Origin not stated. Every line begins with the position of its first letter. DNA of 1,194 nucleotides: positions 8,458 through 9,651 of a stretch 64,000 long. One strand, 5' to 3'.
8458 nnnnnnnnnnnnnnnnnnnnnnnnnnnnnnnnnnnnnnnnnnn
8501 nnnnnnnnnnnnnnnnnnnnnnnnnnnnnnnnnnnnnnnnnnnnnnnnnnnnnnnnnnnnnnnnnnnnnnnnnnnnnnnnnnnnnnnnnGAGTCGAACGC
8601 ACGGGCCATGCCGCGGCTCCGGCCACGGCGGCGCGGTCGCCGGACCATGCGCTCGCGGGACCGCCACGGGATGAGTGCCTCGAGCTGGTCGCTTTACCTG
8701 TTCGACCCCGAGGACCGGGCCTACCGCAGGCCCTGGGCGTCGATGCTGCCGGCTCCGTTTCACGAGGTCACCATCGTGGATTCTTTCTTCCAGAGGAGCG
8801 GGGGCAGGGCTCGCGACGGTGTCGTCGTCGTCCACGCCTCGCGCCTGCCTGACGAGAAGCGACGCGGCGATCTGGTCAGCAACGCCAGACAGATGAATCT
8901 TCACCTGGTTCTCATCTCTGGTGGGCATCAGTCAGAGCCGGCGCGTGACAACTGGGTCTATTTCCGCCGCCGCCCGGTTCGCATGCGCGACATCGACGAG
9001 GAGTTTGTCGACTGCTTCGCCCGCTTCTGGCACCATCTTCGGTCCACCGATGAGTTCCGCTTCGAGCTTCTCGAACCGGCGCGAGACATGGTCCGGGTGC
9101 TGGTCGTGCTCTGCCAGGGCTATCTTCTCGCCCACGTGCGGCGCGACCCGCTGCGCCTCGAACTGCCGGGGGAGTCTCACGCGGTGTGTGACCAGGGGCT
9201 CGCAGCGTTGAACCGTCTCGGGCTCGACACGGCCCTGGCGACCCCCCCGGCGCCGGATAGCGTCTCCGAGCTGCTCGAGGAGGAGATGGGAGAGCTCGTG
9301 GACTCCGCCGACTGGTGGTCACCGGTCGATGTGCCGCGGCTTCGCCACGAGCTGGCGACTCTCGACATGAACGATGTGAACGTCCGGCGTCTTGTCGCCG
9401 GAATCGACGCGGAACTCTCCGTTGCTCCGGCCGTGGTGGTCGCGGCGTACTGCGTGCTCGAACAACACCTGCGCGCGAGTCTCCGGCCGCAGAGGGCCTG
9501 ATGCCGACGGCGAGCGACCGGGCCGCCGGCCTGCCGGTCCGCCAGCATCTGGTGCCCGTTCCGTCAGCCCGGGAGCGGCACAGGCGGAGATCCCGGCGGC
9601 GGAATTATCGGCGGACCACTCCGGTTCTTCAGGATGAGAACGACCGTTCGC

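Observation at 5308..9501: Cysteine desulfurase followed by two large uncharacterized proteins (669 aa and about 276 aa) in one apparent operon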

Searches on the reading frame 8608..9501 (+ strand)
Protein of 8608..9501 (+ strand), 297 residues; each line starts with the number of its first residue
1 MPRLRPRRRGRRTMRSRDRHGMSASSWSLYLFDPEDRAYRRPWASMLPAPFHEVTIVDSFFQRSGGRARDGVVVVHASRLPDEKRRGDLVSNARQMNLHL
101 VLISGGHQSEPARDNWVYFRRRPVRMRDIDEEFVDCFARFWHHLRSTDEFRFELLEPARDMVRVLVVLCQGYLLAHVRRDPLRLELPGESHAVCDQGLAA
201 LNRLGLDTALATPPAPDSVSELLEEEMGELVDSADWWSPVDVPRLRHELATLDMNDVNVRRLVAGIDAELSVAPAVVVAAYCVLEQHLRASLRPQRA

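Call 4: search_protein_families(library=pfam, proteins=[window:8608-9501:+], max_evalue=0.1)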
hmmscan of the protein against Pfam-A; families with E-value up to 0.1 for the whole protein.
window:8608-9501:+ (297 aa): 0 families

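Call 5: search_protein_families(library=padloc, proteins=[window:8608-9501:+], max_evalue=0.1)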
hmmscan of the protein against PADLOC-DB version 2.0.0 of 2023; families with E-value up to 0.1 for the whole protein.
window:8608-9501:+ (297 aa): 0 families

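Call 6: search_protein_families(library=ncbifam, proteins=[window:8608-9501:+], max_evalue=0.1)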
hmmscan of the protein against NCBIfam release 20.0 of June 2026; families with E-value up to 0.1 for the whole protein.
window:8608-9501:+ (297 aa): 0 families

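Call 16: find_homologous_proteins(query=window:8671-9501:+)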
Query window:8671-9501:+ (276 aa): 10 proteins with E <= 0.001 among 4463 candidates.
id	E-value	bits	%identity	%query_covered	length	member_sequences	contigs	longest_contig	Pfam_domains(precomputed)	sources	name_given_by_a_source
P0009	3.8e-182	622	100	100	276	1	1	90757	-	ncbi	ncbi:MAG: hypothetical protein ACE5IK_00150 [Acidobacteriota bacterium]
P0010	4.8e-77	277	51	96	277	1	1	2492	-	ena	-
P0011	2.6e-63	232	45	96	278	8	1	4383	-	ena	-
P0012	1.0e-59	220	47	94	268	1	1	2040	-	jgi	jgi:hypothetical protein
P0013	2.0e-59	219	43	96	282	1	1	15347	-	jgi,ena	-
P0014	5.3e-57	211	43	97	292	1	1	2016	-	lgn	-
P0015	1.3e-54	204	42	96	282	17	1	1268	-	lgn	-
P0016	6.4e-47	178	42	95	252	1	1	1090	-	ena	-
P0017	6.4e-45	172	43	89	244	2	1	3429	-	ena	-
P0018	3.1e-37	147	42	87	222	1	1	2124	-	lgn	-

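Call 23: find_encoding_contigs(protein=P0013, flank=10000, max_places=3)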
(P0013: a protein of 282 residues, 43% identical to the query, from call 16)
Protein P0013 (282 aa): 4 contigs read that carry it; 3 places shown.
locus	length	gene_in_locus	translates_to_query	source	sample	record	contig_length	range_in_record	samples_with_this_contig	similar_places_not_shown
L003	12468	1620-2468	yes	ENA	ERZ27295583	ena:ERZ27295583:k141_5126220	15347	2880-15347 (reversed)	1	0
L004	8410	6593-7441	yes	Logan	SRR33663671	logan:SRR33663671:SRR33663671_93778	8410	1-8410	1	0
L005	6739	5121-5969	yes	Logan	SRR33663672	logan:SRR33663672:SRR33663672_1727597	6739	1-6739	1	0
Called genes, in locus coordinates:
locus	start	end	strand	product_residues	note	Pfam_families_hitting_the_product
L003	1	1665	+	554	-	?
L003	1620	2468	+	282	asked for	-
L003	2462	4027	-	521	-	-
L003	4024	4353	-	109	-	PF06155:GBBH-like_N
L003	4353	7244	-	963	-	PF00005:ABC_tran (faint), PF02463:SMC_N (faint), PF03193:RsgA_GTPase (faint), PF13191:AAA_16 (faint), PF13304:AAA_21 (faint), PF13555:AAA_29 (faint), PF17760:UvrA_inter, PF17755:UvrA_DNA-bind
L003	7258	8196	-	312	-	PF00753:Lactamase_B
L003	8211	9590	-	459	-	PF01321:Creatinase_N (weak), PF00557:Peptidase_M24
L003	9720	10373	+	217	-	-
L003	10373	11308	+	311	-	PF00763:THF_DHG_CYH, PF02882:THF_DHG_CYH_C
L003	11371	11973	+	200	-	PF01121:CoaE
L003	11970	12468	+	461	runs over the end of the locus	PF01523:PmbA_TldD_1st, PF19290:PmbA_TldD_2nd, PF19289:PmbA_TldD_3rd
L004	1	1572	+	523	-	?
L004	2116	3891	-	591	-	PF00158:Sigma54_activat, PF14532:Sigma54_activ_2 (weak), PF07728:AAA_5 (weak), PF25601:AAA_lid_14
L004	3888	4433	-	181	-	-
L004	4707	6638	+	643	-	-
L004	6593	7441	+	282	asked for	-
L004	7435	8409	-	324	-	?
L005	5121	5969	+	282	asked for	-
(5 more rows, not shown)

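Call 58: predict_structure(alignment_id=A4)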
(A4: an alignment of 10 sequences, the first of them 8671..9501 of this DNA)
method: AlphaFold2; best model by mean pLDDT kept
length: 276 residues; sequences in the alignment: 10
mean_pLDDT: 85.1   pTM: 0.66
mean pLDDT of the five models: 85.1, 84.6, 82.8, 81.0, 71.4
residues with pLDDT >= 90: 140; 70-90: 98; 50-70: 31; < 50: 7
segments of 3 or more residues with pLDDT < 50: 274-276
pLDDT, mean of each block of 10 residues (from residue 1): 77 86 94 95 94 86 85 94 60 76 83 92 90 84 93 86 92 93 69 59 76 89 91 94 93 96 90 53
secondary structure, 60 per line:
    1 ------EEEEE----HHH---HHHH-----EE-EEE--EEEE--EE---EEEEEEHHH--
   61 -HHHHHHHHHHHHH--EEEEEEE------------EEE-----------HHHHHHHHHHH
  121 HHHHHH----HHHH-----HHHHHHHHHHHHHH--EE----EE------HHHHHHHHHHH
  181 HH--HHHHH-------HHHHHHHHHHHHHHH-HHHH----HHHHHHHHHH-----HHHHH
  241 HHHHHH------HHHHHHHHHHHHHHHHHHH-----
elements in order: E7-11 H22-25 E34-36 E39-42 E50-55 H62-74 E77-83 E96-98 H110-126 H131-134 H140-153 H170-182 H185-189 H197-211 H213-216 H221-230 H236-246 H253-271
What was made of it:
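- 8671..9501 (+): Atypical receiver protein (276 aa): an N-terminal receiver fold with His55 at the phospho-acceptor position, then a helical C-terminal domain. AF2 model has pLDDT 85 (call 58).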

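Call 72: search_solved_structures(query=A4, max_evalue=10)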
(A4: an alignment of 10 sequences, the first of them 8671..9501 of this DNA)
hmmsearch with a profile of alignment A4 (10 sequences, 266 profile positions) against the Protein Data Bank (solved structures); distinct sequences matched with E-value up to 10: 0.
